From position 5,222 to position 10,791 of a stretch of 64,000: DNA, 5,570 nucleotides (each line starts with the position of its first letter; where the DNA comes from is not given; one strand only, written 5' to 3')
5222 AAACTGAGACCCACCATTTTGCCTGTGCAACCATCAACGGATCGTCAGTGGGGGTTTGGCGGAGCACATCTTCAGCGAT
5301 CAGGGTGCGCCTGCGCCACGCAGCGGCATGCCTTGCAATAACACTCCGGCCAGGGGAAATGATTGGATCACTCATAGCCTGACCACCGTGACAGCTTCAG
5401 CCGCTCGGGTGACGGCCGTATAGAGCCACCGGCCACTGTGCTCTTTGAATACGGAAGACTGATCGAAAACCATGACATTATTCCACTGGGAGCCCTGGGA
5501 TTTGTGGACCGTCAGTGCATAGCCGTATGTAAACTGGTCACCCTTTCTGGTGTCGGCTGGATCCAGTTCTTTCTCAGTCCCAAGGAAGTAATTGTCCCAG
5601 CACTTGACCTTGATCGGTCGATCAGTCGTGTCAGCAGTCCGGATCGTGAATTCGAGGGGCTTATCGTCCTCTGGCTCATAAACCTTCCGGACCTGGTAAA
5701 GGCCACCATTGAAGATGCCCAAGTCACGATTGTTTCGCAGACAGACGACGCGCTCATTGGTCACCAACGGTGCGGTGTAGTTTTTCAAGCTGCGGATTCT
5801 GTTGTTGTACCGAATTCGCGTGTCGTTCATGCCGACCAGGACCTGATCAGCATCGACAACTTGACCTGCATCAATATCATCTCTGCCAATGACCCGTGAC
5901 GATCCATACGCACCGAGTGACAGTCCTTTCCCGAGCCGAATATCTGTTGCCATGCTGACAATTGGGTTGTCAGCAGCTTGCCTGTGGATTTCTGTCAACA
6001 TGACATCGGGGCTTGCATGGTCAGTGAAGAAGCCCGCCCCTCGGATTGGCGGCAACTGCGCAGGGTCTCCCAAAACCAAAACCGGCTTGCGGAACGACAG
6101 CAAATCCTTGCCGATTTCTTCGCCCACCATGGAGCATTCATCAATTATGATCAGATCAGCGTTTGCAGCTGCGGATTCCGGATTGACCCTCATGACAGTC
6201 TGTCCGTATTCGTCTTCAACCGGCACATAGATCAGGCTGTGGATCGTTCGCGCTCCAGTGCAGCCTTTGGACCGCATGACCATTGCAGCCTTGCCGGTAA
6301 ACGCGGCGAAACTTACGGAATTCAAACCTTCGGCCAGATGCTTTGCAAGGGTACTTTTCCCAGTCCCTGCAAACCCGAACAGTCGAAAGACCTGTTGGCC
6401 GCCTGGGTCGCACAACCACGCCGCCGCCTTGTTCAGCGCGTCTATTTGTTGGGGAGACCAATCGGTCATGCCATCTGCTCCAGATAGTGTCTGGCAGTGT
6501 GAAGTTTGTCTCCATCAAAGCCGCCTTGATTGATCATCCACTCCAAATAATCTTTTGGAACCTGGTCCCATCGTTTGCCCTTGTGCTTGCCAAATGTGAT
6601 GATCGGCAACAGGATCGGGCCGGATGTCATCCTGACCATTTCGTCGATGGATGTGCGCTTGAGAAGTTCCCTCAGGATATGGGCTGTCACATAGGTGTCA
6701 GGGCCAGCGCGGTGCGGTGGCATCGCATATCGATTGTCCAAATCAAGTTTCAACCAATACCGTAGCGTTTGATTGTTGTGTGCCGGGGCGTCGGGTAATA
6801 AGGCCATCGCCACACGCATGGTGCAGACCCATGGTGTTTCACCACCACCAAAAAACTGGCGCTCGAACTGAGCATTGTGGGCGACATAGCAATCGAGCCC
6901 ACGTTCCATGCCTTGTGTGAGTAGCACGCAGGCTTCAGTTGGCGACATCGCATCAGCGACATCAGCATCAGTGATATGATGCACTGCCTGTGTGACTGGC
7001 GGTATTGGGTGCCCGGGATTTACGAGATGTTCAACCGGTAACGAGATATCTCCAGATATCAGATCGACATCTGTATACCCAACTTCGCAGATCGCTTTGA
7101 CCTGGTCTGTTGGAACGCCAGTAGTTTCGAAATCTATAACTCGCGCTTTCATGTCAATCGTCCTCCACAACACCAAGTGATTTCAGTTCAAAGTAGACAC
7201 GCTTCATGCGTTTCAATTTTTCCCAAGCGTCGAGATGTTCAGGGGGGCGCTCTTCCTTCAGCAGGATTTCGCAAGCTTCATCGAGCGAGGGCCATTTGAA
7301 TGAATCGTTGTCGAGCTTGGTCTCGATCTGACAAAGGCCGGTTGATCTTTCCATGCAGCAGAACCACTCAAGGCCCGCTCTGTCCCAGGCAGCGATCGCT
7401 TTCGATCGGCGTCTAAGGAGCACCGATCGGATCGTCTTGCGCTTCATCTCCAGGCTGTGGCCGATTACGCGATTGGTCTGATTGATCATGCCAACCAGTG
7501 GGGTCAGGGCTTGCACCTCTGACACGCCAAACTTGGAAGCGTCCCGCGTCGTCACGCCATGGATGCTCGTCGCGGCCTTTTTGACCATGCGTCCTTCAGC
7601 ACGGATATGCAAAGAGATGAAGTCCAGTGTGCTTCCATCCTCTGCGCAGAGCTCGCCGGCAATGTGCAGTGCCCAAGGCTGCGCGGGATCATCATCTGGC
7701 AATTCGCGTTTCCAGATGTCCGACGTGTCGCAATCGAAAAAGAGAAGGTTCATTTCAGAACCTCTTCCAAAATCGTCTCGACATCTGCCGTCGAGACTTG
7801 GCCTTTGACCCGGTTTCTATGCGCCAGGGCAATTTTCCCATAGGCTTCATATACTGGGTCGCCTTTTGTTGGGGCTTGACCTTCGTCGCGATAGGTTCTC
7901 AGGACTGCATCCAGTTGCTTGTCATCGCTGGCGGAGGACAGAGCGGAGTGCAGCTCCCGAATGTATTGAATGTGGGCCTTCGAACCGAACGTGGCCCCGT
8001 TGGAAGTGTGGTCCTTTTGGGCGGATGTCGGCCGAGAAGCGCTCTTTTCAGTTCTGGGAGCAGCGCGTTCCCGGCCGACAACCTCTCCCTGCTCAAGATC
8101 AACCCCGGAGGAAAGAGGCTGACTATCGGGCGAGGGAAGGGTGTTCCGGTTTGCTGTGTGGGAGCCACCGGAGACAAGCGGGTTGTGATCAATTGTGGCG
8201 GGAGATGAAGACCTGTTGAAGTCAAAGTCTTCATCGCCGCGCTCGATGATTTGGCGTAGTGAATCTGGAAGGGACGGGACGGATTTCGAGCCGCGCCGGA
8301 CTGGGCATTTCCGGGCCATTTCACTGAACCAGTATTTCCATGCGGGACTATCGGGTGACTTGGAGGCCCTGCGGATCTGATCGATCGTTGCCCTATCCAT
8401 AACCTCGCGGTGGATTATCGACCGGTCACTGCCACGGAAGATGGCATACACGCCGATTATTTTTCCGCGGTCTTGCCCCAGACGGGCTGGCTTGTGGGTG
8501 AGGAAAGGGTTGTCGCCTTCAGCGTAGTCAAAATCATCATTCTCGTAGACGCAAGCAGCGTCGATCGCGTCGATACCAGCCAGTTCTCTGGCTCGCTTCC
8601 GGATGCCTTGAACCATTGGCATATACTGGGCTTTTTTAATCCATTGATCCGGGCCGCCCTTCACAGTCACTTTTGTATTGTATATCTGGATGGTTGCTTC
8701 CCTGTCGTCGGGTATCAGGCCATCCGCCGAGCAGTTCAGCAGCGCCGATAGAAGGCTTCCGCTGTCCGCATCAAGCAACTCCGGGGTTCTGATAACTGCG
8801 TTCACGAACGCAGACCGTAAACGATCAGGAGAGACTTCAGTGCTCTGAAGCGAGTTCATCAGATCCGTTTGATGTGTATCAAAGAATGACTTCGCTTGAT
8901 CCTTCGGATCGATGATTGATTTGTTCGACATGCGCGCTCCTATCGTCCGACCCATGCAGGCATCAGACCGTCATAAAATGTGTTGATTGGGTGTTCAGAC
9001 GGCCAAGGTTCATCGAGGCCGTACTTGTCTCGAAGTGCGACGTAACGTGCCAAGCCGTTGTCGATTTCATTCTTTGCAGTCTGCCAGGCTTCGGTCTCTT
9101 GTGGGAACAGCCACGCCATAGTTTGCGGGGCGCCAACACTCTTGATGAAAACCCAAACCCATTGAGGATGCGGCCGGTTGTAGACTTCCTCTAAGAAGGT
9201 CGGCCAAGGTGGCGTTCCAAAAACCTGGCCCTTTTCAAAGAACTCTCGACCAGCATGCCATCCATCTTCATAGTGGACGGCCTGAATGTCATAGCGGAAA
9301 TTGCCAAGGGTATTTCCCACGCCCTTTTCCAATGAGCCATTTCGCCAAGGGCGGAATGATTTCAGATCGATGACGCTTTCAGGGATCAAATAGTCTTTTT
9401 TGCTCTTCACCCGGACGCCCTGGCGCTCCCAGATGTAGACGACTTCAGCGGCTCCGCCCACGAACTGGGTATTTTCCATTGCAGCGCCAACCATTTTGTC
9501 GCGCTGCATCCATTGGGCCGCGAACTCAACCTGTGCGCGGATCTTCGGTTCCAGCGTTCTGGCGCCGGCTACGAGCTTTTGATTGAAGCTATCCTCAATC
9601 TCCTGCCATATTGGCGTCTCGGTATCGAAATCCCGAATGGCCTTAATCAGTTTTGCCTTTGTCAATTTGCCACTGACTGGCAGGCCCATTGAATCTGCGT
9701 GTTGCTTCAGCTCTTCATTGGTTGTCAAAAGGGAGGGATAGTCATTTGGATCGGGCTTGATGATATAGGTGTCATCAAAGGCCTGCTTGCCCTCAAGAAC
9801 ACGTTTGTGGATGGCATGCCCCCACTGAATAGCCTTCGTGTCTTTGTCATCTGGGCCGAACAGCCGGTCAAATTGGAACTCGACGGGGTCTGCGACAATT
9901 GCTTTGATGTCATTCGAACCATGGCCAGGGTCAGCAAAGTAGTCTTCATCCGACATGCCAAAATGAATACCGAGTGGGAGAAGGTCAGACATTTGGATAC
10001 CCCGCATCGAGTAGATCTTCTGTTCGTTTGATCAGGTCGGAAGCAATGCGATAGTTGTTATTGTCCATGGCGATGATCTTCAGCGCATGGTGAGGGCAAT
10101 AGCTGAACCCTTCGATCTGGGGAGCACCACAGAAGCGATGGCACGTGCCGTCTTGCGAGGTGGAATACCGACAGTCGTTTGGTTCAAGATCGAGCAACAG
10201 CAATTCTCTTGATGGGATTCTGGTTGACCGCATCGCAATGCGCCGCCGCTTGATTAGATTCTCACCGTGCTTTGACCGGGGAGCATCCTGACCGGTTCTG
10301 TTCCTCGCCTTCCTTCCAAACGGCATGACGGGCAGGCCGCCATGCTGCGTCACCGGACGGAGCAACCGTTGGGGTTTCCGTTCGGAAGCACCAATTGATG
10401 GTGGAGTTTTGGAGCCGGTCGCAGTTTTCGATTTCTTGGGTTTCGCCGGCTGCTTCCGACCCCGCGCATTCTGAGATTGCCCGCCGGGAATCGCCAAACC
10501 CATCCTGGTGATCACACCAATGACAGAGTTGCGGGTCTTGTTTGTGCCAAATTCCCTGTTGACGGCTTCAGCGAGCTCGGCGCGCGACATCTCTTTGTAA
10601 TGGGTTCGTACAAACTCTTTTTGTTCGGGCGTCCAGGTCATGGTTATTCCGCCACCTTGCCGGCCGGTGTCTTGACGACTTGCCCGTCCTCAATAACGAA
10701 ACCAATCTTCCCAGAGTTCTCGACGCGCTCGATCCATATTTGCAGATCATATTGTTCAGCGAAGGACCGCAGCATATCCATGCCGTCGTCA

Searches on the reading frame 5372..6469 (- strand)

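Call 27: search_protein_families(library=pfam, proteins=[window:5372-6469:-], max_evalue=0.01)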
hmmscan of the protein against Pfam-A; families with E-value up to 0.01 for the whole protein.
window:5372-6469:- (365 aa): 11 families
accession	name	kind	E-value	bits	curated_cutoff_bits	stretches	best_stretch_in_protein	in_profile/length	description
PF13604.12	AAA_30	-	2.2e-21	76.9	27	1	24-188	17-180/191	AAA domain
PF13538.12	UvrD_C_2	-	3e-16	59.5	27.4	1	315-363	1-52/52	UvrD-like helicase C-terminal domain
PF13245.12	AAA_19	-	1.5e-14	54.8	25.1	1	26-141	12-131/134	AAA domain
PF01443.25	Viral_helicase1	-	3.4e-11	43.8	21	1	32-151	5-110/228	Viral superfamily 1 RNA helicase core domain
PF05970.20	PIF1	-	7.5e-08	32.7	25.9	1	24-119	22-118/223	PIF1-like helicase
PF13401.12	AAA_22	-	0.00021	22.1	27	1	25-127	5-108/130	AAA domain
PF24883.2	NPHP3_N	-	0.0017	19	24.8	1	16-51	13-48/164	Nephrocystin 3, N-terminal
PF13521.12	AAA_28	-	0.0036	18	27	1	30-114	4-84/164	AAA domain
PF18335.7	SH3_13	-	0.0039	17.4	41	1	235-265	26-55/65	ATP-dependent RecD-like DNA helicase SH3 domain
PF07728.20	AAA_5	-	0.0068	16.9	22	0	30-124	4-87/139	AAA domain (dynein-related subfamily)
PF00931.28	NB-ARC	-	0.0087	15.8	23.5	0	11-53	4-46/248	NB-ARC domain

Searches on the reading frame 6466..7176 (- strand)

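Call 27: search_protein_families(library=pfam, proteins=[window:6466-7176:-], max_evalue=0.01)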
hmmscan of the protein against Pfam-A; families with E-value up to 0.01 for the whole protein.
window:6466-7176:- (236 aa): 2 families
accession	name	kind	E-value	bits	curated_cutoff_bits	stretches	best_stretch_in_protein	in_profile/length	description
PF00929.31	RNase_T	-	3e-12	47.8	24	1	13-168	2-164/164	Exonuclease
PF12843.12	QSregVF_b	-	0.00025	21.3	22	1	194-225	14-44/66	Putative quorum-sensing-regulated virulence factor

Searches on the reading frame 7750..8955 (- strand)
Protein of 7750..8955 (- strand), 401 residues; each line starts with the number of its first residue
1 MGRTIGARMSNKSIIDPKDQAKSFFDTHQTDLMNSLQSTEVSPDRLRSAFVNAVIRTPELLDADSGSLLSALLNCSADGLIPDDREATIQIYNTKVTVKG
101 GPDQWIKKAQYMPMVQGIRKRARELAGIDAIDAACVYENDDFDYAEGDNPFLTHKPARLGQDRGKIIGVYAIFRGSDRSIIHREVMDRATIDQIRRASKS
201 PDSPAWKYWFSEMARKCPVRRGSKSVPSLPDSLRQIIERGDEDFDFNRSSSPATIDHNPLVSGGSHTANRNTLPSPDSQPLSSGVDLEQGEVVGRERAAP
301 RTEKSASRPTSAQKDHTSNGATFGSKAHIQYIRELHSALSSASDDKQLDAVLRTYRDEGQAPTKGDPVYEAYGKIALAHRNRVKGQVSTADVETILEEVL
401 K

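Call 27: search_protein_families(library=pfam, proteins=[window:7750-8955:-], max_evalue=0.01)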
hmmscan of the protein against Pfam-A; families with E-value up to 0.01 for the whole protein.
window:7750-8955:- (401 aa): 1 family
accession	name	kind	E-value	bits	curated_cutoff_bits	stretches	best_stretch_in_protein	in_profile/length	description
PF03837.19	RecT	-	7.6e-29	101.1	24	1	53-227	10-175/198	RecT family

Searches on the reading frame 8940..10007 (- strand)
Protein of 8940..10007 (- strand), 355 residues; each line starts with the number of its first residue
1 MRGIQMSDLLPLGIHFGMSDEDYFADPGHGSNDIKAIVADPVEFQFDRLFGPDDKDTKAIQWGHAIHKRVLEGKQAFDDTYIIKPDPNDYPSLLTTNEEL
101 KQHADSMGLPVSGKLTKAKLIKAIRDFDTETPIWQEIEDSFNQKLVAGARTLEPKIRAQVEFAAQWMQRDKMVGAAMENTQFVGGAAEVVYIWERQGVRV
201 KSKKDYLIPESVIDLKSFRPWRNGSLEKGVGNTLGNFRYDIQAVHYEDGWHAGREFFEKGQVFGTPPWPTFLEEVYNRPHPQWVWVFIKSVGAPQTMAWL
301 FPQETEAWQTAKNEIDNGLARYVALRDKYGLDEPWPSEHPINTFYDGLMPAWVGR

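Call 28: search_protein_families(library=pfam, proteins=[window:8940-10007:-], max_evalue=0.01)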
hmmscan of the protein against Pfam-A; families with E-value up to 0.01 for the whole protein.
window:8940-10007:- (355 aa): 2 families
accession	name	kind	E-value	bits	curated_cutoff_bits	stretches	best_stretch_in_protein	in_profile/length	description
PF12684.13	DUF3799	-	4.6e-10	40.1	26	1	54-250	25-164/233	PDDEXK-like domain of unknown function (DUF3799)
PF02037.33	SAP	-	6.3e-05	22.9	23.9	1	96-128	6-36/37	SAP domain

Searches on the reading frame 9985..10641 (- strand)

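Call 28: search_protein_families(library=pfam, proteins=[window:9985-10641:-], max_evalue=0.01)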
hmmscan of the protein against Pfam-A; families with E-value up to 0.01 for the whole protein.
window:9985-10641:- (218 aa): 1 family
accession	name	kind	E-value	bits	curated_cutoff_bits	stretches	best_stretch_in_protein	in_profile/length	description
PF07750.17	GcrA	-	4.2e-15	56.9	26.9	1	1-186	1-141/155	GcrA cell cycle regulator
